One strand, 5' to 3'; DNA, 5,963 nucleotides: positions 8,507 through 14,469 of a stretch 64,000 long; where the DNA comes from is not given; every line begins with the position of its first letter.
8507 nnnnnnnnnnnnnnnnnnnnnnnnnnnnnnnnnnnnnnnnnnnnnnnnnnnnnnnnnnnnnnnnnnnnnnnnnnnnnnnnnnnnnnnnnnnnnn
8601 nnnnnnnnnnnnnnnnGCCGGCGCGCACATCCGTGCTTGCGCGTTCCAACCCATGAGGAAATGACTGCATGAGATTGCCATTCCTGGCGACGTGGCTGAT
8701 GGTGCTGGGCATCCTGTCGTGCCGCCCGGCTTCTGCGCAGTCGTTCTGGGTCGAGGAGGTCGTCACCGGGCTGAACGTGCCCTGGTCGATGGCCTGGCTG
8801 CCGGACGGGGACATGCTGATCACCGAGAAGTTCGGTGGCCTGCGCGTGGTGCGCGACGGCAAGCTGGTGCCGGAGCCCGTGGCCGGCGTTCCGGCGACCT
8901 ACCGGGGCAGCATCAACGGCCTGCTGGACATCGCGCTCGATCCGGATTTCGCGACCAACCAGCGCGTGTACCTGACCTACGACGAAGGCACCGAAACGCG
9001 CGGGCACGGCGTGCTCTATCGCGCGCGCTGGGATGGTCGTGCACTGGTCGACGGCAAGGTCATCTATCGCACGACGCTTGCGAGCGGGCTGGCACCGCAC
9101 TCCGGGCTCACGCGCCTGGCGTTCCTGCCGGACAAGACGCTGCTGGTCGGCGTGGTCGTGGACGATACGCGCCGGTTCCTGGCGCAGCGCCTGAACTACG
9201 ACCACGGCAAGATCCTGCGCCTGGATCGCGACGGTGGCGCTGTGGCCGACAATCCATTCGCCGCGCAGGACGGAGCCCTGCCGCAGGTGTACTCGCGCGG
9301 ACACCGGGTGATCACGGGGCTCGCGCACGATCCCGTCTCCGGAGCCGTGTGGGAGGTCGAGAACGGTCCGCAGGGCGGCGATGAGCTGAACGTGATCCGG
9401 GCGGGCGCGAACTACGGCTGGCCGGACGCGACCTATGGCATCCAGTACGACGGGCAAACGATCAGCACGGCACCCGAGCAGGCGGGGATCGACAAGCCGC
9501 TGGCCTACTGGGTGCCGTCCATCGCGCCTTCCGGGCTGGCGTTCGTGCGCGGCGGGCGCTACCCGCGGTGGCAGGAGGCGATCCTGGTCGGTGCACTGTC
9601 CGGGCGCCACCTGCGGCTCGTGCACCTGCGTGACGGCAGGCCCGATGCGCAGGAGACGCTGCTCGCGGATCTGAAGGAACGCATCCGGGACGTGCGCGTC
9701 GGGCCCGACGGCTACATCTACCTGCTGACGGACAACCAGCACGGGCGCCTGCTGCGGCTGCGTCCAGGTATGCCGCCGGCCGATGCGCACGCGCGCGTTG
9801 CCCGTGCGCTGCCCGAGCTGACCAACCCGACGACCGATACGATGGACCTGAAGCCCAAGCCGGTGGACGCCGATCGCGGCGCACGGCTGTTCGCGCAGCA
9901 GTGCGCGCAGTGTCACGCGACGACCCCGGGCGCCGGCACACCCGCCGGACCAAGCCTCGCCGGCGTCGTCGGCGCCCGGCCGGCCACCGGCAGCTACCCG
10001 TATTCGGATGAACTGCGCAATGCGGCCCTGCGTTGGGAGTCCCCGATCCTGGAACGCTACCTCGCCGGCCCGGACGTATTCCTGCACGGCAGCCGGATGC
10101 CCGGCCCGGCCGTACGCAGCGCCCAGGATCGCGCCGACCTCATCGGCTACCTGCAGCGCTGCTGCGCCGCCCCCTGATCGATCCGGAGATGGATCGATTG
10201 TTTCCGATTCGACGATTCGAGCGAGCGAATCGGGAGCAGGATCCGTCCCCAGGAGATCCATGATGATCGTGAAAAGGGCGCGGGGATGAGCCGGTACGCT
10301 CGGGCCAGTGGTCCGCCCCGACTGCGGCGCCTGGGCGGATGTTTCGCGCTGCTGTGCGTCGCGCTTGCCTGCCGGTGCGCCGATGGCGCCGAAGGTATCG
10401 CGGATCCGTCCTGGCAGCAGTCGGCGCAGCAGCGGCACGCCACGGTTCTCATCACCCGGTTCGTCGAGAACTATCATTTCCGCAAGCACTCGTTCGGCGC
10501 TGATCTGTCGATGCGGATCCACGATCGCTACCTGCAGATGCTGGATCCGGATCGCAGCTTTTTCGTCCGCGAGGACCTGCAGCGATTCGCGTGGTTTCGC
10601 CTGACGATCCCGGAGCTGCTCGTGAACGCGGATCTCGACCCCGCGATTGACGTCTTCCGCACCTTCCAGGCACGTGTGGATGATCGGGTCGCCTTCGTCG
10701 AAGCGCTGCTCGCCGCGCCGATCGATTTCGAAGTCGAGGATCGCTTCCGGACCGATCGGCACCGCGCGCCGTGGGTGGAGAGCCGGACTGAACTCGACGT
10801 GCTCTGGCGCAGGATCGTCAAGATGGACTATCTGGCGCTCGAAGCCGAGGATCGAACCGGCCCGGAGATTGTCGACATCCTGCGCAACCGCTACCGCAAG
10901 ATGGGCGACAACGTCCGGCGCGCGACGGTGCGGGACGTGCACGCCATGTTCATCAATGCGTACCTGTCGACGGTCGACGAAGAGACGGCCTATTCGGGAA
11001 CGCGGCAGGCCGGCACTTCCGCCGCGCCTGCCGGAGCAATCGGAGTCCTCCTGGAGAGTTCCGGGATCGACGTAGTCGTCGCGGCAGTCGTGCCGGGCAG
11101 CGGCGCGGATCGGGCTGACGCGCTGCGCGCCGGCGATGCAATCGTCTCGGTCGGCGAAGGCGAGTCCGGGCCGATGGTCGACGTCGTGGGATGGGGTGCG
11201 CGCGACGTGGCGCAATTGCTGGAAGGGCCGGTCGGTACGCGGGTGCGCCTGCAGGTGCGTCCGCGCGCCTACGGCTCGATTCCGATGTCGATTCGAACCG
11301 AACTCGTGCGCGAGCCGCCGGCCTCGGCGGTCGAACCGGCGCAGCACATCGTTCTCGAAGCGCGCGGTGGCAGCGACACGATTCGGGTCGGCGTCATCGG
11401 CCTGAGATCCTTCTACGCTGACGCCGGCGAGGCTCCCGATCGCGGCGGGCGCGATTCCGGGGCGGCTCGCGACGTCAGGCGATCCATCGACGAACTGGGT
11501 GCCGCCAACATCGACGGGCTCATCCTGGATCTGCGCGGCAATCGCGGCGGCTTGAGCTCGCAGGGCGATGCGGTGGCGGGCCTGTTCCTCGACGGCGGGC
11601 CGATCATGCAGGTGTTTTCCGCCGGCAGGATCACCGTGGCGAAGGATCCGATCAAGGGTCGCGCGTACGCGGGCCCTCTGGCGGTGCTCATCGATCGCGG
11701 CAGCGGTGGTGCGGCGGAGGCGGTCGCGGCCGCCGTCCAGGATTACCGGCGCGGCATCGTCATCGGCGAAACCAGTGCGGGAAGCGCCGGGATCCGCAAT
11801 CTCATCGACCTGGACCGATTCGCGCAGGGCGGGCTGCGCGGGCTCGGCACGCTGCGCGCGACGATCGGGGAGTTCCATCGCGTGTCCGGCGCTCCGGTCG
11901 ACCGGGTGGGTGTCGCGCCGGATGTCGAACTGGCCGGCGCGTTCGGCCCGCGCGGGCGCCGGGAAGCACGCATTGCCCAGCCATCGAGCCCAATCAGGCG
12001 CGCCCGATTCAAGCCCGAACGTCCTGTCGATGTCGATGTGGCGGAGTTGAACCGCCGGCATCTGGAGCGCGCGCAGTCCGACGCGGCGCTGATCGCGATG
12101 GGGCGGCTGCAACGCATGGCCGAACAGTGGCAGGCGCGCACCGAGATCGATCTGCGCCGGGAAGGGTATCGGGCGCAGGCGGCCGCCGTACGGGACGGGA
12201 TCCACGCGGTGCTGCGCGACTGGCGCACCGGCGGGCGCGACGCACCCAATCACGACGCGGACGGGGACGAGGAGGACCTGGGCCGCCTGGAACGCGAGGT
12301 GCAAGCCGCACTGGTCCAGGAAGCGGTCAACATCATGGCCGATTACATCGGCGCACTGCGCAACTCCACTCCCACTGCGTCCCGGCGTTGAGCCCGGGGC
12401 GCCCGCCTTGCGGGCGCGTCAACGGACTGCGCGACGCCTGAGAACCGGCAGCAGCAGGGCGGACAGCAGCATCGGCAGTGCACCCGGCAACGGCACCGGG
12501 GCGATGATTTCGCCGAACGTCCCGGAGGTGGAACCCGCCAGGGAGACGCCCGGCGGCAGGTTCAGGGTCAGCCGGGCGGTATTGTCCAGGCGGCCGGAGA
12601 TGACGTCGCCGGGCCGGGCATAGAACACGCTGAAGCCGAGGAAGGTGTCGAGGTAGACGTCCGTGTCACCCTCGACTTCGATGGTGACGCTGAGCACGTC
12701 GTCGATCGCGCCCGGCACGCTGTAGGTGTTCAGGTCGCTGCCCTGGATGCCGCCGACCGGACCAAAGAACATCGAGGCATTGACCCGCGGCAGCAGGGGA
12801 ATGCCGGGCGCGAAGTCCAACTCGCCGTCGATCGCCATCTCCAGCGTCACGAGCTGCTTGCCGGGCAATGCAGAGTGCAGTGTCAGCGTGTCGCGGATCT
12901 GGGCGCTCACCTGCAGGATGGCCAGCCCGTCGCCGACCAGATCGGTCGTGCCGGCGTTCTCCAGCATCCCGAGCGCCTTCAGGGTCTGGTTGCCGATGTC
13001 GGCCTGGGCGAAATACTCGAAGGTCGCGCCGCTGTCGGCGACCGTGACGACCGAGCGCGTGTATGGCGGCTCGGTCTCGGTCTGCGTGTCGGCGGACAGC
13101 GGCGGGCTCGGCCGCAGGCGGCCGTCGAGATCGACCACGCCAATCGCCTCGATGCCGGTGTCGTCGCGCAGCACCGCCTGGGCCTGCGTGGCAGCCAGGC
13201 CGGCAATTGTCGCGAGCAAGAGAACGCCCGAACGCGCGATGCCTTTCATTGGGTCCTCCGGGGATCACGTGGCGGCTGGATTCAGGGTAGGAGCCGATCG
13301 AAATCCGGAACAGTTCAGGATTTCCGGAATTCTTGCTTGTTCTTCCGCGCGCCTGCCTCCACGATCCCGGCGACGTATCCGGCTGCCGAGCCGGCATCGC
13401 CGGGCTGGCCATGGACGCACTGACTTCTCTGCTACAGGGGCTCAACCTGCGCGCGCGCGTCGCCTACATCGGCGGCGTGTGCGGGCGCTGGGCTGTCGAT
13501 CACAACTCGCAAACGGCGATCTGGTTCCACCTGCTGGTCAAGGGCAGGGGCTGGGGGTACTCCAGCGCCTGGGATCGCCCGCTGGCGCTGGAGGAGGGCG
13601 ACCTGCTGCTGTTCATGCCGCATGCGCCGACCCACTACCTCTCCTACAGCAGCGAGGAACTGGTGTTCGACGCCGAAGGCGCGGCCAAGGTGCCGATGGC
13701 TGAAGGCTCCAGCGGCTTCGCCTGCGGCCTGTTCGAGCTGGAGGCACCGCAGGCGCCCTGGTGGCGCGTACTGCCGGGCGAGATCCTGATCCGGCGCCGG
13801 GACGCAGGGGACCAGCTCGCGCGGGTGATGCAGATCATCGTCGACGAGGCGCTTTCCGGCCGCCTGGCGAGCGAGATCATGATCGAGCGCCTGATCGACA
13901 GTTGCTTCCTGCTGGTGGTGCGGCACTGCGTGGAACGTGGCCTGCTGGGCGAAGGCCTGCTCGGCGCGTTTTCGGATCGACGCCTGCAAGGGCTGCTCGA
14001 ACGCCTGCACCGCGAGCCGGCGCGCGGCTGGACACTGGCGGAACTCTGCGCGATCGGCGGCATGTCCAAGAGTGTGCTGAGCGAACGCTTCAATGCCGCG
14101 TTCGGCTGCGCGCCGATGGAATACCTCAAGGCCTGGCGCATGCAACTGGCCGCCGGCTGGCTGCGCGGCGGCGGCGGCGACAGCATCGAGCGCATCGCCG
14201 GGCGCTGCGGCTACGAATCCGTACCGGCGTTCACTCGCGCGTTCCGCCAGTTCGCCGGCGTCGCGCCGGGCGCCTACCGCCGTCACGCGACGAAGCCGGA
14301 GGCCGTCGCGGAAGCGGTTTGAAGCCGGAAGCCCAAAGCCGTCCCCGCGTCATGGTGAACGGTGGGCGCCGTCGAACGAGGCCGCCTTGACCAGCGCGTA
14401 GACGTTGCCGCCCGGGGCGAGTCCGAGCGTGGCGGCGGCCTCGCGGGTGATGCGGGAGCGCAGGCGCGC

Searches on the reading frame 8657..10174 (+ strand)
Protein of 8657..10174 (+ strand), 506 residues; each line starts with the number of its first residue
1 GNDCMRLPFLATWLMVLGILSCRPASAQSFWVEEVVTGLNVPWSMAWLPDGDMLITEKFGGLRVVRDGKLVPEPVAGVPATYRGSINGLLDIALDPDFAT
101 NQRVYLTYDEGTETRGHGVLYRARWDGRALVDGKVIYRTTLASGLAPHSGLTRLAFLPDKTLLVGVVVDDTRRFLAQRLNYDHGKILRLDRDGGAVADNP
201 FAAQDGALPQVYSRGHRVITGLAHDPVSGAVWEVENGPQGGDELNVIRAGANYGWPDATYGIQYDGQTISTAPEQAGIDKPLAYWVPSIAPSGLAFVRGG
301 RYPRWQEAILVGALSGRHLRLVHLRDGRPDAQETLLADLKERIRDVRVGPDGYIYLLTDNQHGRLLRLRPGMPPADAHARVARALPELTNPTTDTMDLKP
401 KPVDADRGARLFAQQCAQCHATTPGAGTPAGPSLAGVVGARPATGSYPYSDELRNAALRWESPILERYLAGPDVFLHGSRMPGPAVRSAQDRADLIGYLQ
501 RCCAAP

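Call 12: search_protein_families(library=pfam, proteins=[window:8657-10174:+], max_evalue=0.001)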
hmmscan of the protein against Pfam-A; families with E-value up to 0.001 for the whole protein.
window:8657-10174:+ (506 aa): 3 families
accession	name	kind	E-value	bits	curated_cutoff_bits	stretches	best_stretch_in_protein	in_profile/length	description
PF07995.17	GSDH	-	1.4e-106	357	25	1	39-367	1-332/332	Glucose / Sorbosone dehydrogenase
PF00034.26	Cytochrom_C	-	1.2e-07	33.3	21.3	1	405-500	1-87/90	Cytochrome c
PF13442.11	Cytochrome_CBB3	-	7.9e-06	26.6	27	1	404-442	2-34/68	Cytochrome C oxidase, cbb3-type, subunit III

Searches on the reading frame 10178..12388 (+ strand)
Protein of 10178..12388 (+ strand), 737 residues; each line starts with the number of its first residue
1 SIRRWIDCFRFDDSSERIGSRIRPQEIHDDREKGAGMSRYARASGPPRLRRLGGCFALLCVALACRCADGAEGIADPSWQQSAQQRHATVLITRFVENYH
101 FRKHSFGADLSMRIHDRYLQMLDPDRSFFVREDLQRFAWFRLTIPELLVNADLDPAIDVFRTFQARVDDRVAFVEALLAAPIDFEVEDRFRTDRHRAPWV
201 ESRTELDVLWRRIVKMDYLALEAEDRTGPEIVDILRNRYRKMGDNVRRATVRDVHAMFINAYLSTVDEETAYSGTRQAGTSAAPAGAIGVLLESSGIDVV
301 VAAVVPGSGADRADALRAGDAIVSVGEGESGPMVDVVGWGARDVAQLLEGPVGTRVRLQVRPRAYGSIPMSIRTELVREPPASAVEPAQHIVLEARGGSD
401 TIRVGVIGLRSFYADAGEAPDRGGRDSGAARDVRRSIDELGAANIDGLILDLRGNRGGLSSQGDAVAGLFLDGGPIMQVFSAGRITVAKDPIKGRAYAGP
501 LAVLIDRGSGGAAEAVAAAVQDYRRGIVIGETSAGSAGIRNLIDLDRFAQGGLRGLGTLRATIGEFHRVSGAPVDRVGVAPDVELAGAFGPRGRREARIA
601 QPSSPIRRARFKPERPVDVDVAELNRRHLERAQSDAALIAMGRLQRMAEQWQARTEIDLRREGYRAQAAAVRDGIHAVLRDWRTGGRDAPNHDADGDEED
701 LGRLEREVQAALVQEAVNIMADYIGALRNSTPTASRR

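Call 12: search_protein_families(library=pfam, proteins=[window:10178-12388:+], max_evalue=0.001)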
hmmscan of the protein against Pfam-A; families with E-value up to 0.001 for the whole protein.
window:10178-12388:+ (737 aa): 5 families
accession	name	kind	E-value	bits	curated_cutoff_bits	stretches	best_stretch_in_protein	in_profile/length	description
PF17804.6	TSP_NTD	-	2.6e-38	132.6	26.4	1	94-272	3-184/188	Tail specific protease N-terminal domain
PF03572.23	Peptidase_S41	-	1.1e-30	106.9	24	1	403-584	1-164/165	Peptidase family S41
PF00595.29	PDZ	-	3.8e-06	27.6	23.2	1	292-360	16-80/81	PDZ domain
PF11818.13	DUF3340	-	8e-06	26.5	28.6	1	603-724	17-154/155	C-terminal domain of tail specific protease (DUF3340)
PF17820.7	PDZ_6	-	2.2e-05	24.6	27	1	300-361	1-53/54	PDZ domain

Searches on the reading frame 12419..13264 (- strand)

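Call 12: search_protein_families(library=pfam, proteins=[window:12419-13264:-], max_evalue=0.001)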
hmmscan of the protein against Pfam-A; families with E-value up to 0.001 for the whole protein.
window:12419-13264:- (281 aa): 0 families

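Call 48: search_protein_families(library=ncbifam, proteins=[window:12419-13264:-], max_evalue=0.01)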
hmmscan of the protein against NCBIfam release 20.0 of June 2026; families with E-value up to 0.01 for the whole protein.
window:12419-13264:- (281 aa): 1 family
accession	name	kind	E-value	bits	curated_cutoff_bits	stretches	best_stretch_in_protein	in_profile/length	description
TIGR03267.1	methan_mark_2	hypoth_equivalog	0.00076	18.6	365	1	19-105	146-235/323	methanogenesis marker 2 protein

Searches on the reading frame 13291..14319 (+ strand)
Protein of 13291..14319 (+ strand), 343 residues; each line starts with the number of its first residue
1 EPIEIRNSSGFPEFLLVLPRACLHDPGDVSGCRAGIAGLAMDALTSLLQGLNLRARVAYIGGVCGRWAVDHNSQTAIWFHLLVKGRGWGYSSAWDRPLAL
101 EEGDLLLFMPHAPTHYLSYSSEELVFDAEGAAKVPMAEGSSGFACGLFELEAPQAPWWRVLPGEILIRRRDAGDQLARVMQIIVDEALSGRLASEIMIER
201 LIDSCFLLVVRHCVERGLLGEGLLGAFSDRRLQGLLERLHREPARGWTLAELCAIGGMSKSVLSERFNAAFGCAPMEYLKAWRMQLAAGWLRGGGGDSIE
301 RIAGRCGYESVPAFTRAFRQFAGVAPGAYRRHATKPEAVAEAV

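Call 12: search_protein_families(library=pfam, proteins=[window:13291-14319:+], max_evalue=0.001)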
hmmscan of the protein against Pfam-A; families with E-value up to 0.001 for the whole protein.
window:13291-14319:+ (343 aa): 3 families
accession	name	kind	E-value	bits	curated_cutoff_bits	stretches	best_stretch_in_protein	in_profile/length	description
PF12852.13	Cupin_6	-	2.2e-23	83.4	26.7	1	42-215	1-183/183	Cupin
PF12833.13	HTH_18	-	2e-20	73.3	33.6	1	252-331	1-79/80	Helix-turn-helix domain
PF00165.29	HTH_AraC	-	9.8e-14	51.5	26.6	2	297-331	9-42/42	Bacterial regulatory helix-turn-helix proteins, AraC family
